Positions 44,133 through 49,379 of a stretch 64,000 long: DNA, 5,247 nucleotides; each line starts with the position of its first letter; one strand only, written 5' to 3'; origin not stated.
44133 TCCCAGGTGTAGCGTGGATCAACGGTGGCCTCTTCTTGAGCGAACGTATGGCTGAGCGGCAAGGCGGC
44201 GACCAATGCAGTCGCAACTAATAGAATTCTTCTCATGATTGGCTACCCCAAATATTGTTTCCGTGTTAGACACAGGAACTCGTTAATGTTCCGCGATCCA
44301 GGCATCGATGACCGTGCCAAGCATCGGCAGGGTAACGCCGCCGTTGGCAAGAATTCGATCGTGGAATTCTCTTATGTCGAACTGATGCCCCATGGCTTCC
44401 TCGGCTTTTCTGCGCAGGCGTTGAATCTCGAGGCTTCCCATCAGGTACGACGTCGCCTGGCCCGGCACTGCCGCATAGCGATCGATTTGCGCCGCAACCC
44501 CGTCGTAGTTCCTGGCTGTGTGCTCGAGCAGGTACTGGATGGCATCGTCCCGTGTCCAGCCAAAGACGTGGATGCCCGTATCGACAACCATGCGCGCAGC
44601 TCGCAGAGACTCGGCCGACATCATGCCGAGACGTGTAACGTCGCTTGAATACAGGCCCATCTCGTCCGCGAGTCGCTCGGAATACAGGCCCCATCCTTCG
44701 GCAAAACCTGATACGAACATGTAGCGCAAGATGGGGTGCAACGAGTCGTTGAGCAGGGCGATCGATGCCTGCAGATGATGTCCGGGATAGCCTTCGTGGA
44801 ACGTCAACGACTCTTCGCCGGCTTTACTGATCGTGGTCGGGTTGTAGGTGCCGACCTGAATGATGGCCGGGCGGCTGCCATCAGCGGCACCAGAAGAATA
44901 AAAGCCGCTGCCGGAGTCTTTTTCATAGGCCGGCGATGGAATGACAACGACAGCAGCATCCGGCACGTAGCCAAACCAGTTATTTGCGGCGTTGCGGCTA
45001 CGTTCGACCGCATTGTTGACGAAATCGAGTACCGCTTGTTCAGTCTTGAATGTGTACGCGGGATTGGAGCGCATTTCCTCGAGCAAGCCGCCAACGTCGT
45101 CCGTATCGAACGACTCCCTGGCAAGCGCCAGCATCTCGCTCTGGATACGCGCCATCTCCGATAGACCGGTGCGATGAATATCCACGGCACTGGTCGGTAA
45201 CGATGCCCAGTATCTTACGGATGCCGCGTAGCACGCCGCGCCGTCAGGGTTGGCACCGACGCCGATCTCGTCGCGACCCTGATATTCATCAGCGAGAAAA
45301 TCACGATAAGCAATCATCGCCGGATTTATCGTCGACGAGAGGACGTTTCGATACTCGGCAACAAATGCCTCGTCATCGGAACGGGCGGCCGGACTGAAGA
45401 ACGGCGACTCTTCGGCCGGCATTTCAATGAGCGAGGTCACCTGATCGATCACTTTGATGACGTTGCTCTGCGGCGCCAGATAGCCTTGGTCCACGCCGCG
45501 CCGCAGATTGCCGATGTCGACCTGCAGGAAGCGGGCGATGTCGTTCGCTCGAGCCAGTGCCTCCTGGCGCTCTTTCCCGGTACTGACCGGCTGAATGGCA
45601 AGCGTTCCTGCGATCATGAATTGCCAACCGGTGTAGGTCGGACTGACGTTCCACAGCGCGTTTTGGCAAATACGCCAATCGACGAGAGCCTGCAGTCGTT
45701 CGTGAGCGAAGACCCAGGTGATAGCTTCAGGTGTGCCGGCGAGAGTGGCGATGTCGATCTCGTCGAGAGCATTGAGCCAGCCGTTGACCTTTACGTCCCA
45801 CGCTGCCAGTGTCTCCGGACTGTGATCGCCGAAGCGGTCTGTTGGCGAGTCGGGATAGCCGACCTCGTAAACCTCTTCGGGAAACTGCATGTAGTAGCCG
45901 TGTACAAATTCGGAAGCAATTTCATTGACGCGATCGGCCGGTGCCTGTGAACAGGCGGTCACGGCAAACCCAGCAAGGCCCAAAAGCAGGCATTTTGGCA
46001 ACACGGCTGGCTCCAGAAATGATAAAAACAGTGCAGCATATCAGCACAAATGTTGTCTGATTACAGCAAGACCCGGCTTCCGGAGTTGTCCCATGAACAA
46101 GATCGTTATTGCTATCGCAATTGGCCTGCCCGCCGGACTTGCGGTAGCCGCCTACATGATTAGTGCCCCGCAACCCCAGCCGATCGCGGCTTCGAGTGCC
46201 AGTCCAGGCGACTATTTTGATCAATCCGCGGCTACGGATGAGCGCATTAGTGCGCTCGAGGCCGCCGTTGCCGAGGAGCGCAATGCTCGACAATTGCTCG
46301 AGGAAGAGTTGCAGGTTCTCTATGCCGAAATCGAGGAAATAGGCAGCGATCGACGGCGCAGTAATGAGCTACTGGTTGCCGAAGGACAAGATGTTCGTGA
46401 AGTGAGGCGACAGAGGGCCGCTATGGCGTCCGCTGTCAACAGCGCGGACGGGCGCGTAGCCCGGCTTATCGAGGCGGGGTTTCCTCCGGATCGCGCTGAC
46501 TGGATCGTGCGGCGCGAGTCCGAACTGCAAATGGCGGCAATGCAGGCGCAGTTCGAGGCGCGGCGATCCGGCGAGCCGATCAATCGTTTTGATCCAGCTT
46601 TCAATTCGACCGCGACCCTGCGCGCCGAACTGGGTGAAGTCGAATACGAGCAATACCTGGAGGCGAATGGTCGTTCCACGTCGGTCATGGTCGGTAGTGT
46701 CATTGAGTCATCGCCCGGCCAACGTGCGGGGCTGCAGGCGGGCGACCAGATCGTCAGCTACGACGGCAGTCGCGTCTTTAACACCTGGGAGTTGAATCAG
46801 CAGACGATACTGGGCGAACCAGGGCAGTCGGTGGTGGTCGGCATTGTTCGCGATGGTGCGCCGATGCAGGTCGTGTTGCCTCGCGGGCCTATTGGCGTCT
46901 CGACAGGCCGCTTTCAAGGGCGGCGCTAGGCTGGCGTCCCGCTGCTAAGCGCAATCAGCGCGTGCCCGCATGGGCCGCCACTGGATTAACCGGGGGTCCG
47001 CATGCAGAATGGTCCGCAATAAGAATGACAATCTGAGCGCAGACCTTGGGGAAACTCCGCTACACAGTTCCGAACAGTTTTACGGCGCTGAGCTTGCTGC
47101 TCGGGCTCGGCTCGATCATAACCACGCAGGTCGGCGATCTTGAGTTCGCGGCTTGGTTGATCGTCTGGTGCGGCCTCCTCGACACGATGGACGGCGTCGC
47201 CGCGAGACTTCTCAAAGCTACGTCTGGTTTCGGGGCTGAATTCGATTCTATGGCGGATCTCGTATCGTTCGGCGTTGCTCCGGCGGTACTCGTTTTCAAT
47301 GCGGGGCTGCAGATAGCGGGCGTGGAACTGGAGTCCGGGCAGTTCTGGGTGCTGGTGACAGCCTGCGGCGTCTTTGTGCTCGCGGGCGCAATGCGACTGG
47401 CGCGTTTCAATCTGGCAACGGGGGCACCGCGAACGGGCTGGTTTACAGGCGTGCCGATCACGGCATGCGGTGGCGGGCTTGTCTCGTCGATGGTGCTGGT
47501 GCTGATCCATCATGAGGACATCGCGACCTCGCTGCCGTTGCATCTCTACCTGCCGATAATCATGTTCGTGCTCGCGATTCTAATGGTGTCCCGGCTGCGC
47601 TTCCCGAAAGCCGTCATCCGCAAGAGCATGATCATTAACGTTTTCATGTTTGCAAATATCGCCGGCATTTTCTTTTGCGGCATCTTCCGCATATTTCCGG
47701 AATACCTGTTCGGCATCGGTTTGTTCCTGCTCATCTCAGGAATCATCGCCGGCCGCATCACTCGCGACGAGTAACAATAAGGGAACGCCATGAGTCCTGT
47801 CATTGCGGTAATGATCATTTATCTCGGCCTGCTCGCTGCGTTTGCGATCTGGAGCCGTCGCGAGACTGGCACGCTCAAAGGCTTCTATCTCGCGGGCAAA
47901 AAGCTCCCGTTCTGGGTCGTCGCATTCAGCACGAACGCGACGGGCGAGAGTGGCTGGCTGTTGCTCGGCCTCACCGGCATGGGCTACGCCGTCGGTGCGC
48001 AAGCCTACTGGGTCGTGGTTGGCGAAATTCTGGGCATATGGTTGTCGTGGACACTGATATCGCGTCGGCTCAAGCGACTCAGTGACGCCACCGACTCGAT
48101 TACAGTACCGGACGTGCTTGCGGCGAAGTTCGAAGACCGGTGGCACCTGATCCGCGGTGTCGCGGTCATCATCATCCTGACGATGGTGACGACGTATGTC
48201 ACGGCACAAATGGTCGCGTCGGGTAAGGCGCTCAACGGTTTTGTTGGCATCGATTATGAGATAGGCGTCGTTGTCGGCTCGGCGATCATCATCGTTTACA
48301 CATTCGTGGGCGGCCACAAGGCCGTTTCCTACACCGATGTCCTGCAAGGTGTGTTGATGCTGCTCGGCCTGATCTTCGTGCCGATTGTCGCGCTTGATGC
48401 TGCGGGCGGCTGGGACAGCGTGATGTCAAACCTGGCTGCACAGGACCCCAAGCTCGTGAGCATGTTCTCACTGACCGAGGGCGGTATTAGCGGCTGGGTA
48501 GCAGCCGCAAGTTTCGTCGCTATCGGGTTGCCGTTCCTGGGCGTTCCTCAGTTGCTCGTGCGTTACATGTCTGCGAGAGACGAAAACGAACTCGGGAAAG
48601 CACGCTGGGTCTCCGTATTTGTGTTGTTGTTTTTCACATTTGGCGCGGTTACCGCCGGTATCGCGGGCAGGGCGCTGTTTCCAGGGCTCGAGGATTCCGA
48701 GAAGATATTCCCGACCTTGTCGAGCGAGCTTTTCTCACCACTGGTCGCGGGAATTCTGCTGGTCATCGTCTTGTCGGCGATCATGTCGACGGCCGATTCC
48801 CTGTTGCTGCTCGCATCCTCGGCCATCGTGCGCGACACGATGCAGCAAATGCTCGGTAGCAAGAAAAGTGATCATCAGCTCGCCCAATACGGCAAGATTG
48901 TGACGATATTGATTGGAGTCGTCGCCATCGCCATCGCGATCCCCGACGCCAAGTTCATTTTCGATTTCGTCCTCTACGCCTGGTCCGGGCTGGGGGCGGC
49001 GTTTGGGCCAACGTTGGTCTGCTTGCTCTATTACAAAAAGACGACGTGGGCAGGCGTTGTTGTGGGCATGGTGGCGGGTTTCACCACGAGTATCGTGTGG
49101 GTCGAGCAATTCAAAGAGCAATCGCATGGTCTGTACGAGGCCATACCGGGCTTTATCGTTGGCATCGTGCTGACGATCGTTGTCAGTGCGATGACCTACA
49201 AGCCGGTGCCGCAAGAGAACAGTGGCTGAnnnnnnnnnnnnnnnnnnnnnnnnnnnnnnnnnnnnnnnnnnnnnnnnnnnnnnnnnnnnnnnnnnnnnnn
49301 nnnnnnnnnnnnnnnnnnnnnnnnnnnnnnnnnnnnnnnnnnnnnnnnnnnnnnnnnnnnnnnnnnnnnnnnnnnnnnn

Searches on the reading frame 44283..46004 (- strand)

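Call 56: search_protein_families(library=pfam, proteins=[window:44283-46004:-], max_evalue=0.001)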
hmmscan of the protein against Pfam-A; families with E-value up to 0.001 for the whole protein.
window:44283-46004:- (573 aa): 1 family
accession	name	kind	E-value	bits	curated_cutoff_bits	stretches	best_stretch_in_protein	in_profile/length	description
PF05960.17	DUF885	-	6.7e-130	435.6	32.4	1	42-564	1-530/532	Bacterial protein of unknown function (DUF885)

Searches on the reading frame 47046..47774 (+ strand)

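Call 56: search_protein_families(library=pfam, proteins=[window:47046-47774:+], max_evalue=0.001)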
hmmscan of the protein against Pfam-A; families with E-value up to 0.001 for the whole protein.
window:47046-47774:+ (242 aa): 1 family
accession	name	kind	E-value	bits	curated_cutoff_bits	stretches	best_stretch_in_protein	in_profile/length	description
PF01066.26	CDP-OH_P_transf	-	2.3e-15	57.8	22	1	7-168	2-138/152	CDP-alcohol phosphatidyltransferase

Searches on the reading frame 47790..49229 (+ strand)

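Call 56: search_protein_families(library=pfam, proteins=[window:47790-49229:+], max_evalue=0.001)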
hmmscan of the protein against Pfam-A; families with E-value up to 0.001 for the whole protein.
window:47790-49229:+ (479 aa): 1 family
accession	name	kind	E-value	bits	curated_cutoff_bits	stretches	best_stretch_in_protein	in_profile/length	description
PF00474.23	SSF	-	1.2e-76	258.6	22.8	1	32-430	1-406/406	Sodium:solute symporter family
